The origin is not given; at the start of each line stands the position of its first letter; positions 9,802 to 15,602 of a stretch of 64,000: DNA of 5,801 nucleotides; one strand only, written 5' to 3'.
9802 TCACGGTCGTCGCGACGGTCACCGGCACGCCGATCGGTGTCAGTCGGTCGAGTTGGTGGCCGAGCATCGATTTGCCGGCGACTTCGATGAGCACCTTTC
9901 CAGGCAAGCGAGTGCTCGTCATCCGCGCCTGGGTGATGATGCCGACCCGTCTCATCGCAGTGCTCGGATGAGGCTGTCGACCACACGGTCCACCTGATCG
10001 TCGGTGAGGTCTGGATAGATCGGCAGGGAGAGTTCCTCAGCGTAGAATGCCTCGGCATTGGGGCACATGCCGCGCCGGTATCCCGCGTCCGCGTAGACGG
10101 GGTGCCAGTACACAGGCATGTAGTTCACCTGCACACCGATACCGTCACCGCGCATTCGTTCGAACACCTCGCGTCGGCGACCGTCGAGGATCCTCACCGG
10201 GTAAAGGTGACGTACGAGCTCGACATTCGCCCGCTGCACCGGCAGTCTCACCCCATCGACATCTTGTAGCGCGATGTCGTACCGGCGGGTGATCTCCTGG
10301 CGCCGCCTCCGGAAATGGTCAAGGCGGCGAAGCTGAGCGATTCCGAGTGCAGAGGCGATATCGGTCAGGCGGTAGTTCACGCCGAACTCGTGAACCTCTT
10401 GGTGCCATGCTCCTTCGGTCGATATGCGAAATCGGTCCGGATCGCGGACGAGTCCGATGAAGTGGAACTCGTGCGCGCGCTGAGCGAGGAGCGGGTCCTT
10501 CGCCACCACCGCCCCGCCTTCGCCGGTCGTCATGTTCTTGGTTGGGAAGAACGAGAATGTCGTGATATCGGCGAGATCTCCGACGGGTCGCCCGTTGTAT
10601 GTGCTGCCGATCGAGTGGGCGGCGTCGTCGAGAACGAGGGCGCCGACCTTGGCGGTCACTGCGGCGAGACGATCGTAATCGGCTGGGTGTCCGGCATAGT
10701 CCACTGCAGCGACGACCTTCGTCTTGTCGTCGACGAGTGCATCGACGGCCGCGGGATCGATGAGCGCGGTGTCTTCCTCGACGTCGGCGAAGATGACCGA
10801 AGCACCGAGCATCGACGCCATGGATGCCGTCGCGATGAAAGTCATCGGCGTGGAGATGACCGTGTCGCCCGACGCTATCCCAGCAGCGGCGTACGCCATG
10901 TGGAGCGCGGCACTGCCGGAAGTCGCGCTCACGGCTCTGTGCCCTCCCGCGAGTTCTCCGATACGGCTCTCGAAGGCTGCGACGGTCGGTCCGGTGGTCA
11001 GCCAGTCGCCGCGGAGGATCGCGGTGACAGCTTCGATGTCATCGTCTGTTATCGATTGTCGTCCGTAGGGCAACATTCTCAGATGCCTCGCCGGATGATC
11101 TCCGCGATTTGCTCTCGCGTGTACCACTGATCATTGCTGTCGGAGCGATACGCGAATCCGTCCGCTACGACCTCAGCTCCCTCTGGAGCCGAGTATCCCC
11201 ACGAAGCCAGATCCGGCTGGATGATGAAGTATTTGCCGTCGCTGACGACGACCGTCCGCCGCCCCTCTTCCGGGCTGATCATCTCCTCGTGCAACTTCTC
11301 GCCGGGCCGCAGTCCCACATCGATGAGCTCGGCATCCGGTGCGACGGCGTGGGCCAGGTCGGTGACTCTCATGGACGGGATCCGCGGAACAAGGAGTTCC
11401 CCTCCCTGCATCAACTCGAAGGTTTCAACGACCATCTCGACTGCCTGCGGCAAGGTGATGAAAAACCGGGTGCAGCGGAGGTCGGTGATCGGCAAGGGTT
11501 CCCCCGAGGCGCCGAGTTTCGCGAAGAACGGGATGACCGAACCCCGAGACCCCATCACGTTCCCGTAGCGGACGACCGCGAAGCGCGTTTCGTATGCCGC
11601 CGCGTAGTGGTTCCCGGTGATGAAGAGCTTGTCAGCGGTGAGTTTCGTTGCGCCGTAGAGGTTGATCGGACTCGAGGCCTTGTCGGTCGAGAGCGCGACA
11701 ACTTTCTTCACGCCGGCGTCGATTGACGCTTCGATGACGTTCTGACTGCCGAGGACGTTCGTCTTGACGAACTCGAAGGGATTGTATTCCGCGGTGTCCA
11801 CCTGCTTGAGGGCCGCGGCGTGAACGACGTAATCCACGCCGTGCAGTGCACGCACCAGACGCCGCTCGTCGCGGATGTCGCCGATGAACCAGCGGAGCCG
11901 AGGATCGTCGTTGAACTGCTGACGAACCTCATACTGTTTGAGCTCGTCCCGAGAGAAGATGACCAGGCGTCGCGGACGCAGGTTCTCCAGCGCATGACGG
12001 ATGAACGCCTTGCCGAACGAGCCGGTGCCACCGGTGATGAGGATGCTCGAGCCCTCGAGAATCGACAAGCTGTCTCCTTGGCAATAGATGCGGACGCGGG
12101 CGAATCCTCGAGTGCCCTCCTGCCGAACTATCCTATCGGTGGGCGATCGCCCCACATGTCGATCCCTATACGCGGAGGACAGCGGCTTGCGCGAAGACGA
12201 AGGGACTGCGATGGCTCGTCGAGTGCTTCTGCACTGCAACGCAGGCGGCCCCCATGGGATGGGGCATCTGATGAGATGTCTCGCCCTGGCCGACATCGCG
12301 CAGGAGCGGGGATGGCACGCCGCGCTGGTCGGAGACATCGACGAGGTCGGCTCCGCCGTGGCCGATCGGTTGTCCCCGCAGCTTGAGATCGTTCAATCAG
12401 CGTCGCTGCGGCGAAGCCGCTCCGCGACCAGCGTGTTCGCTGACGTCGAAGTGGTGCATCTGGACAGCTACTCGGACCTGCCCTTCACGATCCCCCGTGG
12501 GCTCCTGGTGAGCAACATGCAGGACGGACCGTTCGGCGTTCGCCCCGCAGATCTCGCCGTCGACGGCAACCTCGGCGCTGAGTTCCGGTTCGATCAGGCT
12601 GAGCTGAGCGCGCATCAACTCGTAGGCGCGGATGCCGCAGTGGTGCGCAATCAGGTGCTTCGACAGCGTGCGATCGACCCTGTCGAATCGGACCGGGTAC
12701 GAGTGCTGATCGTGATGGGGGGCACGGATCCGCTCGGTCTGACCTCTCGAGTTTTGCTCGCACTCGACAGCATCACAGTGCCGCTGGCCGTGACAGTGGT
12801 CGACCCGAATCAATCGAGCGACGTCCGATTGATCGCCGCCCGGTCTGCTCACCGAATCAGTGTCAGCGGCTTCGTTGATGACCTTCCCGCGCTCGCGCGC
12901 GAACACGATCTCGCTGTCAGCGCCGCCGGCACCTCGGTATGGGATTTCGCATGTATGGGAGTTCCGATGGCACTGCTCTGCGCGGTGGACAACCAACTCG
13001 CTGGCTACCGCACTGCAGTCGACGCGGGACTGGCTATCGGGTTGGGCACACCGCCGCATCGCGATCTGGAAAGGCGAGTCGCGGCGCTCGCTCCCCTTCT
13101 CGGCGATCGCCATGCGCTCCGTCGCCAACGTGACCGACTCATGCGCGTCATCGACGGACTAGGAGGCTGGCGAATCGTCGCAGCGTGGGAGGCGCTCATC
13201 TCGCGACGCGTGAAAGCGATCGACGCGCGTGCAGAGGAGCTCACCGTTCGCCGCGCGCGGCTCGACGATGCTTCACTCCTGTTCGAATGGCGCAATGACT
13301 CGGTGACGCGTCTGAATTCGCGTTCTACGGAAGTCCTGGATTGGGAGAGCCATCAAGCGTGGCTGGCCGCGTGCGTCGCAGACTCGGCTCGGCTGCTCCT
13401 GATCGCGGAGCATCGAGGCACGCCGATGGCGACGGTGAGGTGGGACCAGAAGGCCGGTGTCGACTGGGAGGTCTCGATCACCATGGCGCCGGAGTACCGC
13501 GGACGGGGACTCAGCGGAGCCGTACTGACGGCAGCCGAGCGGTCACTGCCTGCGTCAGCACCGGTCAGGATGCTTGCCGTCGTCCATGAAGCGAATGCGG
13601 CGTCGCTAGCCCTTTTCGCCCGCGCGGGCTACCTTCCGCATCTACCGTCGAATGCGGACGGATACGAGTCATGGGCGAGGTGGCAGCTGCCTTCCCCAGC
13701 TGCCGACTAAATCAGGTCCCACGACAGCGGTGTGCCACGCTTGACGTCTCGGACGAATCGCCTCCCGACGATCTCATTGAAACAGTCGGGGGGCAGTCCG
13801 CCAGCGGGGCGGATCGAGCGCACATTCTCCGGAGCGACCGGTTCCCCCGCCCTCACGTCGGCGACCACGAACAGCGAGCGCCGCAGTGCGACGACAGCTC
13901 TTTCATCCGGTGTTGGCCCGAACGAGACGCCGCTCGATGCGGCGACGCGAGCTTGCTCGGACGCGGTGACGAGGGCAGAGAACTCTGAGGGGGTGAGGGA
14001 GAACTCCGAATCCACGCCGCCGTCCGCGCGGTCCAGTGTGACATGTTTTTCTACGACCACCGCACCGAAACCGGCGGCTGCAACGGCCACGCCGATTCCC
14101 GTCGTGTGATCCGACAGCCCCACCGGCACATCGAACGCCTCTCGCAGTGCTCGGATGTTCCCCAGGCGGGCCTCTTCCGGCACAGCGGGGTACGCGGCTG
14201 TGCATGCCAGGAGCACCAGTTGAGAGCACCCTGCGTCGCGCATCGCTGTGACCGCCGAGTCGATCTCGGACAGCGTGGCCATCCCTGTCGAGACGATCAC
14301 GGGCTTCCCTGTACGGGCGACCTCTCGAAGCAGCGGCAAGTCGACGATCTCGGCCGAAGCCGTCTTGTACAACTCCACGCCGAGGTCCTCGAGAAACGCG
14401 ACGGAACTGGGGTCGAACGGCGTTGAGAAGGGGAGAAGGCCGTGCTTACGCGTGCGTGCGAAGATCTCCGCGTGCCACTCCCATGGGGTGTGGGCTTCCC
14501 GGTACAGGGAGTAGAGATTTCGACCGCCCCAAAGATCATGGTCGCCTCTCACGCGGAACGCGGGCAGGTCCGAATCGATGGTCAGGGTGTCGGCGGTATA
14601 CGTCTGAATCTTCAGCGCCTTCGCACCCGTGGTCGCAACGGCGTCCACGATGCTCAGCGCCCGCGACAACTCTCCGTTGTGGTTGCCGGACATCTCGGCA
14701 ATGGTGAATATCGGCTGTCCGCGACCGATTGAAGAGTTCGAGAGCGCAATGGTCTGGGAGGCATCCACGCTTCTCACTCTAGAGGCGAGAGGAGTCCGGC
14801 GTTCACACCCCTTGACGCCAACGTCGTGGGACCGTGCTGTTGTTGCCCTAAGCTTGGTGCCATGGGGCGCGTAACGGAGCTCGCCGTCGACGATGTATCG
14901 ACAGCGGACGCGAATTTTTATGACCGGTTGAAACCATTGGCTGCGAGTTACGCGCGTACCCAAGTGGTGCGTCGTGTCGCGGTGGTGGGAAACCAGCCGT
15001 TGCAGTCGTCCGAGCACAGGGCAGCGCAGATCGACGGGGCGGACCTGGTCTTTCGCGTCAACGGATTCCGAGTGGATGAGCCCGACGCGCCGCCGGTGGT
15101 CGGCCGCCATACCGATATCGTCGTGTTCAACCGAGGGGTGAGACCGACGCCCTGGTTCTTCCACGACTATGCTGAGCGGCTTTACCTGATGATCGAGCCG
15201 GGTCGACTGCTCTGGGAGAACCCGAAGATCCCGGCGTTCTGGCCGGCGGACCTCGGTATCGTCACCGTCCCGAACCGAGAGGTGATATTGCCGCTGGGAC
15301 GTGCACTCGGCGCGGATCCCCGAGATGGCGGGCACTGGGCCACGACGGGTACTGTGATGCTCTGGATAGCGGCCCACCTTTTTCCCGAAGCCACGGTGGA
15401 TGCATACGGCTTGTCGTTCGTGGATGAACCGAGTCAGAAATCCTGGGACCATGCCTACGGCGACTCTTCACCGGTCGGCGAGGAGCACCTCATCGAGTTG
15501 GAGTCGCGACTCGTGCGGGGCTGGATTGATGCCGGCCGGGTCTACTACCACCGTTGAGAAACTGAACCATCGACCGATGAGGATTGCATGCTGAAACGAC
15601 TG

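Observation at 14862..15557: GT29 sialylmotif protein beside a complete pseudaminic acid pathway: candidate new pseudaminyltransferase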

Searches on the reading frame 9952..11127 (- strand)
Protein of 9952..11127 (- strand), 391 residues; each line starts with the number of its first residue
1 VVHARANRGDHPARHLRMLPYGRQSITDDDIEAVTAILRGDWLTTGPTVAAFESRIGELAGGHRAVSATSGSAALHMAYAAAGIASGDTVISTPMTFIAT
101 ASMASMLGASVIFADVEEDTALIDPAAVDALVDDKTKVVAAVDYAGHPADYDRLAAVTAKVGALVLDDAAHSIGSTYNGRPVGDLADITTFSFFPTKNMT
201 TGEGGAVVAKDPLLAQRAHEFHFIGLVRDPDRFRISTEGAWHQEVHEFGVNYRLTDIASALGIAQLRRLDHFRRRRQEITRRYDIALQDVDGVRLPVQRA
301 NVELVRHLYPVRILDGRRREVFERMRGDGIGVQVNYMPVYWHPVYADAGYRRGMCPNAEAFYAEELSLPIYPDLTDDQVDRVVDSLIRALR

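Call 10: search_protein_families(library=pfam, proteins=[window:9952-11127:-], max_evalue=0.001)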
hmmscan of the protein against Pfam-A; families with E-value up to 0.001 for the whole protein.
window:9952-11127:- (391 aa): 4 families
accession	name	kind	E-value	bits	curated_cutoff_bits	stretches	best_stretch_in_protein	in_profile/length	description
PF01041.23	DegT_DnrJ_EryC1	-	4e-110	368.9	19.8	1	25-386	2-359/360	DegT/DnrJ/EryC1/StrS aminotransferase family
PF01053.26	Cys_Met_Meta_PP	-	3.2e-08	33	27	1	46-230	51-235/381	Cys/Met metabolism PLP-dependent enzyme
PF00155.27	Aminotran_1_2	-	0.00038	20.2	19.7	1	40-172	33-189/361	Aminotransferase class I and II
PF00266.25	Aminotran_5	-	0.00078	18.9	21.5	1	68-176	70-183/371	Aminotransferase class-V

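Call 13: search_protein_families(library=ncbifam, proteins=[window:9952-11127:-], max_evalue=0.001)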
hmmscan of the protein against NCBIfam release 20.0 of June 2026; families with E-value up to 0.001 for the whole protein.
window:9952-11127:- (391 aa): 24 families
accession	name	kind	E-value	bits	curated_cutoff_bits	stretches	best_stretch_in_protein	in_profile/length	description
TIGR03588.1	PseC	equivalog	2.4e-122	408.5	423.5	1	18-389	1-379/380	UDP-4-amino-4,6-dideoxy-N-acetyl-beta-L-altrosamine transaminase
NF008658.2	PRK11658.1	equivalog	7e-77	258.6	631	1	18-387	4-374/379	UDP-4-amino-4-deoxy-L-arabinose aminotransferase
NF008687.0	PRK11706.1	equivalog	7.8e-58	196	375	1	19-388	2-372/375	dTDP-4-amino-4,6-dideoxygalactose transaminase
TIGR04181.1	NHT_00031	hypoth_equivalog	5e-55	186.8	420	1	27-369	9-357/359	LegC family aminotransferase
TIGR04427.1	PLP_DesI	equivalog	7.6e-47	160.3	650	1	16-387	18-379/390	dTDP-4-dehydro-6-deoxyglucose aminotransferase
TIGR02379.1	ECA_wecE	subfamily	9.4e-46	156.3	434.85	1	19-389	2-374/376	dTDP-4-amino-4,6-dideoxy-D-glucose transaminase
NF011936.0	PRK15407.1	equivalog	2.6e-41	141.7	423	2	19-221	37-247/440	lipopolysaccharide biosynthesis protein RfbH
TIGR01326.1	OAH_OAS_sulfhy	subfamily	1.9e-08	33.4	495.1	1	46-197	56-203/418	O-acetylhomoserine aminocarboxypropyltransferase/cysteine synthase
NF004757.0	PRK06084.1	equivalog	1.2e-07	31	790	1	46-200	57-207/425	bifunctional O-acetylhomoserine aminocarboxypropyltransferase/cysteine synthase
NF000586.1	PRK00011.1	subfamily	1.9e-07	30.2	335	1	63-249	79-271/404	serine hydroxymethyltransferase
NF006003.0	PRK08133.1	equivalog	4e-07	29.1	522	1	45-216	64-234/396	O-succinylhomoserine sulfhydrylase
NF005215.0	PRK06702.1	equivalog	7.4e-07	28.4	709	1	45-149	59-160/432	bifunctional O-acetylhomoserine aminocarboxypropyltransferase/cysteine synthase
NF004125.0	PRK05613.1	equivalog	7.6e-07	28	765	1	45-192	67-213/437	O-acetylhomoserine/O-acetylserine sulfhydrylase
TIGR01325.1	O_suc_HS_sulf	equivalog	9.6e-07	27.7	510.05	1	45-210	52-216/380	O-succinylhomoserine sulfhydrylase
NF041364.1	GntC_guanitoxin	equivalog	1.5e-05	24.1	415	1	68-141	65-140/356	guanitoxin biosynthesis PLP-dependent (S)-gamma-hydroxy-L-arginine cyclodehydratase GntC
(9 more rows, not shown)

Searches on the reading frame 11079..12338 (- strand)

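Call 10: search_protein_families(library=pfam, proteins=[window:11079-12338:-], max_evalue=0.001)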
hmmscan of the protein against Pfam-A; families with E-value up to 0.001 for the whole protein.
window:11079-12338:- (419 aa): 9 families
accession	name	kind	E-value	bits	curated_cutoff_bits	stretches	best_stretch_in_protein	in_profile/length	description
PF02719.21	Polysacc_synt_2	-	3.2e-94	315.8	20.2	1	99-365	1-285/293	Polysaccharide biosynthesis protein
PF01370.27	Epimerase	-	4.2e-24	85.7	20.9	1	99-302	1-220/240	NAD dependent epimerase/dehydratase family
PF16363.11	GDP_Man_Dehyd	-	2.8e-15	57.1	27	1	100-236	1-161/332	GDP-mannose 4,6 dehydratase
PF01073.25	3Beta_HSD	-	2e-14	53.7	22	1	100-224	1-122/280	3-beta hydroxysteroid dehydrogenase/isomerase family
PF04321.23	RmlD_sub_bind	-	2.1e-11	43.9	27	1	98-284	2-175/287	RmlD substrate binding domain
PF13460.12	NAD_binding_10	-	6.4e-10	39.6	27.2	1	103-223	1-103/184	NAD(P)H-binding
PF05368.20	NmrA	-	5.2e-06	26.7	27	1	97-214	3-103/298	NmrA-like family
PF07993.18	NAD_binding_4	-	3.4e-05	23.6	20.1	0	101-222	1-140/258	Male sterility protein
PF08659.16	KR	-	0.00017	22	22.6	1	98-180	2-94/180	KR domain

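Call 13: search_protein_families(library=ncbifam, proteins=[window:11079-12338:-], max_evalue=0.001)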
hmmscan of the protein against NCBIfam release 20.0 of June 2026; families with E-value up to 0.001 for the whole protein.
window:11079-12338:- (419 aa): 24 families
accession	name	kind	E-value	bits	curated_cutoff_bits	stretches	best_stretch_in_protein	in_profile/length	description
TIGR03589.1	PseB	equivalog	1.2e-140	468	407.75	1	94-414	2-323/324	UDP-N-acetylglucosamine 4,6-dehydratase (inverting)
TIGR04130.1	FnlA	equivalog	1.8e-71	240.8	730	1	97-383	5-292/337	UDP-N-acetylglucosamine 4,6-dehydratase/5-epimerase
TIGR04180.1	EDH_00030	hypoth_equivalog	8.8e-17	61.1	475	1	99-299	1-217/297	NAD-dependent 4,6-dehydratase LegB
TIGR01181.1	dTDP_gluc_dehyt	equivalog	1.7e-16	60.2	365.1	1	99-234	2-140/321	dTDP-glucose 4,6-dehydratase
TIGR01179.1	galE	equivalog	1.3e-13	50.5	262.3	1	99-265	2-180/332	UDP-glucose 4-epimerase GalE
TIGR03466.1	HpnA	hypoth_equivalog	7.7e-13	48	367.65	1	99-218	3-113/327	hopanoid-associated sugar epimerase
NF041293.1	G6PDh_Azf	equivalog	6.4e-12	45.4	400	1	98-221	4-118/252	NAD-dependent glucose-6-phosphate dehydrogenase Azf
NF042422.1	oxyalk_red_OleD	equivalog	2e-10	40.6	580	1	99-220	3-112/329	2-alkyl-3-oxoalkanoate reductase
NF052578.1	StrlDmthSdmBMthl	equivalog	2.5e-10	40.6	600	1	99-231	3-125/328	sterol demethylase protein SdmB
TIGR01214.1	rmlD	equivalog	3.4e-10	39.5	224.05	1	99-277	2-168/285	dTDP-4-dehydrorhamnose reductase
TIGR02622.1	CDP_4_6_dhtase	equivalog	7.7e-09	35.1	278.45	1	95-221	3-132/352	CDP-glucose 4,6-dehydratase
NF007490.0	PRK10084.1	subfamily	2.9e-08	33.1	649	1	99-205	3-111/361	dTDP-glucose 4,6-dehydratase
NF007956.0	PRK10675.1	subfamily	1e-07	31.4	394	1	99-217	3-123/338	UDP-glucose 4-epimerase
TIGR02197.1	heptose_epim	equivalog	1.2e-07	31.2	274.6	1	99-265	1-174/316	ADP-glyceromanno-heptose 6-epimerase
NF042423.1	oxyalk_red_Shew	equivalog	2.3e-07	30.2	580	1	98-219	10-119/331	2-alkyl-3-oxoalkanoate reductase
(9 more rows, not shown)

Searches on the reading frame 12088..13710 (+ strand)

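Call 10: search_protein_families(library=pfam, proteins=[window:12088-13710:+], max_evalue=0.001)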
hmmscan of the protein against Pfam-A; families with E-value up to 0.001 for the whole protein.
window:12088-13710:+ (540 aa): 2 families
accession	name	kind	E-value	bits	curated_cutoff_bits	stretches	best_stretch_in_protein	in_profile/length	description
PF13302.13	Acetyltransf_3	-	4.2e-08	34.4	25.4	1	385-515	2-137/138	Acetyltransferase (GNAT) domain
PF00583.31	Acetyltransf_1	-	7.2e-08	33.2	20.7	1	420-515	23-116/116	Acetyltransferase (GNAT) family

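Call 13: search_protein_families(library=ncbifam, proteins=[window:12088-13710:+], max_evalue=0.001)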
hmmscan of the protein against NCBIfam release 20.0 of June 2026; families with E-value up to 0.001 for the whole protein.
window:12088-13710:+ (540 aa): 3 families
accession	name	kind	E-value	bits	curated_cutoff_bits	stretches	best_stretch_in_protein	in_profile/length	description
TIGR03590.1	PseG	equivalog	1.4e-25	90.5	153.55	1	45-304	2-274/280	UDP-2,4-diacetamido-2,4,6-trideoxy-beta-L-altropyranose hydrolase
NF002959.0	PRK03624.1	equivalog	1.8e-06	27.8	124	1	405-515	19-129/147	GNAT family acetyltransferase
TIGR03585.1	PseH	equivalog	8.2e-05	22.7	93.1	1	394-452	10-68/156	UDP-4-amino-4,6-dideoxy-N-acetyl-beta-L-altrosamine N-acetyltransferase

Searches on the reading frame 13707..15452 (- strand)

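Call 10: search_protein_families(library=pfam, proteins=[window:13707-15452:-], max_evalue=0.001)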
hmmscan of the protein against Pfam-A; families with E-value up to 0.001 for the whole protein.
window:13707-15452:- (581 aa): 2 families
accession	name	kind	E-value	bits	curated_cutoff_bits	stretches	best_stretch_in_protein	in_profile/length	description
PF03102.20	NeuB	-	2.9e-79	266.4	22.1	1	268-508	1-239/241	NeuB family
PF08666.17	SAF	-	2e-11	44.7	21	1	524-580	1-61/63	SAF domain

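Call 13: search_protein_families(library=ncbifam, proteins=[window:13707-15452:-], max_evalue=0.001)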
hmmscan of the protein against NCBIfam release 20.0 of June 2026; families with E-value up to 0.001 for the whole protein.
window:13707-15452:- (581 aa): 4 families
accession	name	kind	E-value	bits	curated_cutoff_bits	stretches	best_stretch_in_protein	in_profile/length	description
TIGR03586.1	PseI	equivalog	4.4e-126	420.5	340.25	1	248-576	2-327/327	pseudaminic acid synthase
TIGR03569.1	NeuB_NnaB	equivalog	4.3e-80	269.2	399.65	1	249-574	2-327/329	N-acetylneuraminate synthase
NF006421.0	PRK08673.1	subfamily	0.00019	20.7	335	0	365-502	184-330/338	3-deoxy-7-phosphoheptulonate synthase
TIGR01361.1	DAHP_synth_Bsub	equivalog_domain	0.00049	19.5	267.75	0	360-497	110-256/260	3-deoxy-7-phosphoheptulonate synthase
